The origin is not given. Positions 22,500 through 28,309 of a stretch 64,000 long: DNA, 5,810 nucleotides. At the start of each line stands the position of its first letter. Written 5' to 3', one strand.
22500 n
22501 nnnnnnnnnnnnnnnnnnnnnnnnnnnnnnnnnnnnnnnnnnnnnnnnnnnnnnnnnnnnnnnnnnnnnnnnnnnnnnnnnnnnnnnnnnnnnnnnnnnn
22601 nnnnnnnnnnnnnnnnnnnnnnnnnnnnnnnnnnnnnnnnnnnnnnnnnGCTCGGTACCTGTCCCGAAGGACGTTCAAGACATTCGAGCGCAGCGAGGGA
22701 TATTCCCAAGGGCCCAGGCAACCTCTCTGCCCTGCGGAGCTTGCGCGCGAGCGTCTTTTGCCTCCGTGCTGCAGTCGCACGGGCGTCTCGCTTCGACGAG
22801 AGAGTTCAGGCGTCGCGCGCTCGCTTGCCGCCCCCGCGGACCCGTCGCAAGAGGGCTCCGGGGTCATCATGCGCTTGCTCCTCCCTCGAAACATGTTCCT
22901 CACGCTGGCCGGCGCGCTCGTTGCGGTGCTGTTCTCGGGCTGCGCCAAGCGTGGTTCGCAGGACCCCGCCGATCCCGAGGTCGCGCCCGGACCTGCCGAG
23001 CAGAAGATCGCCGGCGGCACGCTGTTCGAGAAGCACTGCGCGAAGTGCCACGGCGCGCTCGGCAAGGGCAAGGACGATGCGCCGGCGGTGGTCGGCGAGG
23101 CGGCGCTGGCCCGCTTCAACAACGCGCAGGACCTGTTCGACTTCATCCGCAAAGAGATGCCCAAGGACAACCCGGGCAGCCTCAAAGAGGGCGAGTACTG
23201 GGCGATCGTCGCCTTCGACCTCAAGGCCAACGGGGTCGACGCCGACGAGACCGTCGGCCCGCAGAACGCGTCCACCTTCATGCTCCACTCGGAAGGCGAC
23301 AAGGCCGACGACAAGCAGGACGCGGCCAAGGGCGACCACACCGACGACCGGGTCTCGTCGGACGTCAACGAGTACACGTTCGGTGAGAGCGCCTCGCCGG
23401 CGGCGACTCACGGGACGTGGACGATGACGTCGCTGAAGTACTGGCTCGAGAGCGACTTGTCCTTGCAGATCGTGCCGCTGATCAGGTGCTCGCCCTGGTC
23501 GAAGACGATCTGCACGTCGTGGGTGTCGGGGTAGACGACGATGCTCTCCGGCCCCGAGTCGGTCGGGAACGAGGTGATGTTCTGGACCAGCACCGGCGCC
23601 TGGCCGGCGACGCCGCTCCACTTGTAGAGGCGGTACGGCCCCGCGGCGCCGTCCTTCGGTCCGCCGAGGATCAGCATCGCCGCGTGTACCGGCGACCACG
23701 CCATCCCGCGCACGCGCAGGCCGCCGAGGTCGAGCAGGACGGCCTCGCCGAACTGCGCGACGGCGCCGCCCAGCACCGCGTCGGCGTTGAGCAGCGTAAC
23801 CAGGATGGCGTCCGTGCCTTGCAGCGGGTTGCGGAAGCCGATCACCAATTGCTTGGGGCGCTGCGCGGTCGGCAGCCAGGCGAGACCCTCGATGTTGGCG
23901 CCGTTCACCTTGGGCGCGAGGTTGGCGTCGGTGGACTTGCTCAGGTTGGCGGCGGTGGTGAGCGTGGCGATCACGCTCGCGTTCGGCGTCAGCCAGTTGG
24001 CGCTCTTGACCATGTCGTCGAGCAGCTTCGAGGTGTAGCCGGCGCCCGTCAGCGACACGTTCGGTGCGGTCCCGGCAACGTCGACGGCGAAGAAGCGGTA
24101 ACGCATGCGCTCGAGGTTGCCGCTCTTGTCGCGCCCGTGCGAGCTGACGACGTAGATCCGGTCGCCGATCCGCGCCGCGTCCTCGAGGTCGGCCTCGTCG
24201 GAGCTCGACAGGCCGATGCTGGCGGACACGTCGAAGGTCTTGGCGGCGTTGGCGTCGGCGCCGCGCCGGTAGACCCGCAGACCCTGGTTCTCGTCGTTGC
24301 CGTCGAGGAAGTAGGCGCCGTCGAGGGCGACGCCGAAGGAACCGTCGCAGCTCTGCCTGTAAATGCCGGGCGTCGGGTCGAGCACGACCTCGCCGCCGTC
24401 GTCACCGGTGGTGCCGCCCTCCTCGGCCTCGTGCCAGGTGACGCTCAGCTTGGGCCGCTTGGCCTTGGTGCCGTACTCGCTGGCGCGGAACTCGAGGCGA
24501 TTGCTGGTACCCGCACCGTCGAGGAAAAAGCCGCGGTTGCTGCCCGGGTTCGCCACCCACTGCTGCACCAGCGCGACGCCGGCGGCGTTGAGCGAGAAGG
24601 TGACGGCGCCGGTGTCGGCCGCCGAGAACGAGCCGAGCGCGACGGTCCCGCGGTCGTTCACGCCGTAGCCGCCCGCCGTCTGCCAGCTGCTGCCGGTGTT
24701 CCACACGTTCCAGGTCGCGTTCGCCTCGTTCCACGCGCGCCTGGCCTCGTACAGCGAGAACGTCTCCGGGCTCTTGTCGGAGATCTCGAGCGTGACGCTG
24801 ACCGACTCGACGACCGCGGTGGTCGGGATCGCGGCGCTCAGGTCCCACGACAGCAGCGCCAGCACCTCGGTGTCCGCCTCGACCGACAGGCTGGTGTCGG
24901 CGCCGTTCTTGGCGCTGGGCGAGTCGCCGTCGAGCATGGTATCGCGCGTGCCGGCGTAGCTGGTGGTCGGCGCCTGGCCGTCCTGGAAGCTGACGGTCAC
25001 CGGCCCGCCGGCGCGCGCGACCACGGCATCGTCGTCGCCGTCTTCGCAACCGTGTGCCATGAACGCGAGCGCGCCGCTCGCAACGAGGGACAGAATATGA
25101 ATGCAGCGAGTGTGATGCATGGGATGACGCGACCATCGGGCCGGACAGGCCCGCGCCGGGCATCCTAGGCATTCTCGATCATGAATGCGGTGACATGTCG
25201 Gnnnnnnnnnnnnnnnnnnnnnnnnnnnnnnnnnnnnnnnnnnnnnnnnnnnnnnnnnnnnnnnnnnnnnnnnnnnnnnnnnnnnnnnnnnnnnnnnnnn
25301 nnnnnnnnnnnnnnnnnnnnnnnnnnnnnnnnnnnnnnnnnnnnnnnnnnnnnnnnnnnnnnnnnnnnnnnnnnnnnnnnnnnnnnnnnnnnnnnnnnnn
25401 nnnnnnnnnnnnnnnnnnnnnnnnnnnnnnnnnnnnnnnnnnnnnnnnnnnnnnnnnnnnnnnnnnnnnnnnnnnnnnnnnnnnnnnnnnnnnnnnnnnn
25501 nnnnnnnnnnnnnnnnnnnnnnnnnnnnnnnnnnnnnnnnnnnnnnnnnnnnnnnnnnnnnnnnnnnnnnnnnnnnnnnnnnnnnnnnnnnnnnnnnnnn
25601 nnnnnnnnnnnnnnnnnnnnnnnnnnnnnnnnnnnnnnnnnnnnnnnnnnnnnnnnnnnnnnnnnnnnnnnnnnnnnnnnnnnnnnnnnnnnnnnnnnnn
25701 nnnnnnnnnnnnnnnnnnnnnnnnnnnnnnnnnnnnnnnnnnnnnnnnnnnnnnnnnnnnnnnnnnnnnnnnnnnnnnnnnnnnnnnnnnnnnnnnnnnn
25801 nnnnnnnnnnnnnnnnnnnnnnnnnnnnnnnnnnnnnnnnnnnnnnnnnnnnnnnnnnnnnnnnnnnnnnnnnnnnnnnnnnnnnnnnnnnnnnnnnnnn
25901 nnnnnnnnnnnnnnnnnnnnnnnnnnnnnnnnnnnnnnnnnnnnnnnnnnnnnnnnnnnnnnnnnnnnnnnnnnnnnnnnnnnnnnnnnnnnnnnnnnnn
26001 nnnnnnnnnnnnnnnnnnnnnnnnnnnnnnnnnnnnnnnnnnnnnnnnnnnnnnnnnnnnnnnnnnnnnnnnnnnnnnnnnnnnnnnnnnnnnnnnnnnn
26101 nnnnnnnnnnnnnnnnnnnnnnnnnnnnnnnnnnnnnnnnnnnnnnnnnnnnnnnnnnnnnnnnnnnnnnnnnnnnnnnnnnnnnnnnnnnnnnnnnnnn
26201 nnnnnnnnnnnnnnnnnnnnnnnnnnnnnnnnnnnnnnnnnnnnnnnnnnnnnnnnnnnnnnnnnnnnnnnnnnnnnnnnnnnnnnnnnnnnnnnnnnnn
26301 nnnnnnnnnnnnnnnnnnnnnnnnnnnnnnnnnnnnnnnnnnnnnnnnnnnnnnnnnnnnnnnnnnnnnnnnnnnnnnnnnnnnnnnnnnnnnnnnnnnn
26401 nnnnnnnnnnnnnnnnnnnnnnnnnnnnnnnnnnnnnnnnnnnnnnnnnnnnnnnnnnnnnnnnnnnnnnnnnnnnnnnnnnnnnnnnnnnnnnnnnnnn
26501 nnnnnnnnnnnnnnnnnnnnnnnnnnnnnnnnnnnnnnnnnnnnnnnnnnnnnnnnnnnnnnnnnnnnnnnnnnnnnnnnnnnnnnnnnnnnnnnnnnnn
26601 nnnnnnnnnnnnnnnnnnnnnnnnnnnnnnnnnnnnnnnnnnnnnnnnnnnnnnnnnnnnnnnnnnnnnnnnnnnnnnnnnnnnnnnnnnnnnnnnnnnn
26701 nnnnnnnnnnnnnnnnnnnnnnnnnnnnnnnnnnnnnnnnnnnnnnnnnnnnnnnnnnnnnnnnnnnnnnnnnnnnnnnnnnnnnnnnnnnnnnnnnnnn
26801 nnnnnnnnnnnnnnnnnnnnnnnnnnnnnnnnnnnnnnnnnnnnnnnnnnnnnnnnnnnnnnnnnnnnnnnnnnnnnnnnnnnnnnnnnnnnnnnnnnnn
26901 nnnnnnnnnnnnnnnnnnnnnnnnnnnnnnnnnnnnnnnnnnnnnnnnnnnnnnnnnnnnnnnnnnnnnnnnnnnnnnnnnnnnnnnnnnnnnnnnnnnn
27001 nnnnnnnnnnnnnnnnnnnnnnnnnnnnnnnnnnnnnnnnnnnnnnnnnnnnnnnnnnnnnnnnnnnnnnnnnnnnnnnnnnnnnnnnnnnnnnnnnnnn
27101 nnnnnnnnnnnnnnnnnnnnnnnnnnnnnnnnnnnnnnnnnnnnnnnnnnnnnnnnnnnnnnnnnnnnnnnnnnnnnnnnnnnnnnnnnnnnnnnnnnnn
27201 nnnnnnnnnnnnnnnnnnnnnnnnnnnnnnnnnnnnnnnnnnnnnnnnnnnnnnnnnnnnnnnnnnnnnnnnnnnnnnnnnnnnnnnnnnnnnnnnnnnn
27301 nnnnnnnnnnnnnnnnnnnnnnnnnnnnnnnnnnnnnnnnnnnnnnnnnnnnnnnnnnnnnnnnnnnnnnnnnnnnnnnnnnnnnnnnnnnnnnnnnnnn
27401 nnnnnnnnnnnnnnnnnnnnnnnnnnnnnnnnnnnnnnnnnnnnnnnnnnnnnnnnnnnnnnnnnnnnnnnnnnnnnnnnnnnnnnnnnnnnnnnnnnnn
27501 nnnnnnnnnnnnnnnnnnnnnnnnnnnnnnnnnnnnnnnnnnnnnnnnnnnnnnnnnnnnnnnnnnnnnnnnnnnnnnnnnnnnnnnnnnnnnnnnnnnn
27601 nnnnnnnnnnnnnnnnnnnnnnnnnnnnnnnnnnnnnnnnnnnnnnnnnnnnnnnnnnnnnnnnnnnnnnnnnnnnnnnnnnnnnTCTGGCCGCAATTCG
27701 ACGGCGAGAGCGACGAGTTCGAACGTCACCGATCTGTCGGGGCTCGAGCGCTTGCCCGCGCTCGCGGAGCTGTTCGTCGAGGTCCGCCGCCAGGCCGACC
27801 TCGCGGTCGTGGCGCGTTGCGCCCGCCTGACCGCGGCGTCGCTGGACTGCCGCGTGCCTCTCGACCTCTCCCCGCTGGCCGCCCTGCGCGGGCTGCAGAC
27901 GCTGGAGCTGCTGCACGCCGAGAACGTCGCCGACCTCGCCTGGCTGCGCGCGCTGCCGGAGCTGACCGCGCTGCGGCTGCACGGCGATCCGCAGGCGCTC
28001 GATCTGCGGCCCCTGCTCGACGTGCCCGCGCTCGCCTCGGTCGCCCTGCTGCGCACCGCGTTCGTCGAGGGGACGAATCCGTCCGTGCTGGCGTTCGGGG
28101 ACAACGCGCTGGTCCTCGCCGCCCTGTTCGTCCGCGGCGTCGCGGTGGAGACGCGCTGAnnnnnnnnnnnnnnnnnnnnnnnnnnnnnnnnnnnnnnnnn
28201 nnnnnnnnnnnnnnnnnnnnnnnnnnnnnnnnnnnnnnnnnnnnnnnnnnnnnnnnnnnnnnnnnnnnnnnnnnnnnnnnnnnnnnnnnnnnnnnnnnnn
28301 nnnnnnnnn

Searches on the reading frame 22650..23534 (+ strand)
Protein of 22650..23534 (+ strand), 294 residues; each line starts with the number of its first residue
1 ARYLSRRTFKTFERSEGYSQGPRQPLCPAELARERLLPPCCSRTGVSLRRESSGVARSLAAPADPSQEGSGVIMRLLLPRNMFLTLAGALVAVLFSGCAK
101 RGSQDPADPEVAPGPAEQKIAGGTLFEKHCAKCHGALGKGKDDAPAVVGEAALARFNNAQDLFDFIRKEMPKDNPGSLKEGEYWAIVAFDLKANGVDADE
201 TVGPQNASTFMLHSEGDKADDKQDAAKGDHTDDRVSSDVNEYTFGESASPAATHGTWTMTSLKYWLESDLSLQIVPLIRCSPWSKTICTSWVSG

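Call 39: search_protein_families(library=pfam, proteins=[window:22650-23534:+], max_evalue=0.001)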
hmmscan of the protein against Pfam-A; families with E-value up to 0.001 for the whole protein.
window:22650-23534:+ (294 aa): 2 families
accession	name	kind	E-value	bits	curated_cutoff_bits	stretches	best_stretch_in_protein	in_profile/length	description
PF13442.11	Cytochrome_CBB3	-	5.7e-09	36.6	27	1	121-189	5-67/68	Cytochrome C oxidase, cbb3-type, subunit III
PF00034.26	Cytochrom_C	-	1.4e-05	26.7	21.3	1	121-189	3-85/90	Cytochrome c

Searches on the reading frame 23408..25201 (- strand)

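Call 38: search_protein_families(library=pfam, proteins=[window:23408-25201:-], max_evalue=0.001)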
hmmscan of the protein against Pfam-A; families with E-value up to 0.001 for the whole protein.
window:23408-25201:- (597 aa): 2 families
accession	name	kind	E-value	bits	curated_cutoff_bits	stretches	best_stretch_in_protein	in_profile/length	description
PF12275.14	DUF3616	-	1.5e-08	34.9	20.6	1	410-534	143-265/327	Protein of unknown function (DUF3616)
PF06848.17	Disaggr_repeat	-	1.8e-06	28.2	33.9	1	150-254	70-179/179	Disaggregatase related repeat domain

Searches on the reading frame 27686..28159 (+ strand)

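Call 38: search_protein_families(library=pfam, proteins=[window:27686-28159:+], max_evalue=0.001)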
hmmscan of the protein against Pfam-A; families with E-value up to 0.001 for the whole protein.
window:27686-28159:+ (157 aa): 1 family
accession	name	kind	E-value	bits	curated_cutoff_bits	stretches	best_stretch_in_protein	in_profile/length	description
PF12799.13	LRR_4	-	0.00032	21.3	27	0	72-110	2-42/44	Leucine Rich repeats (2 copies)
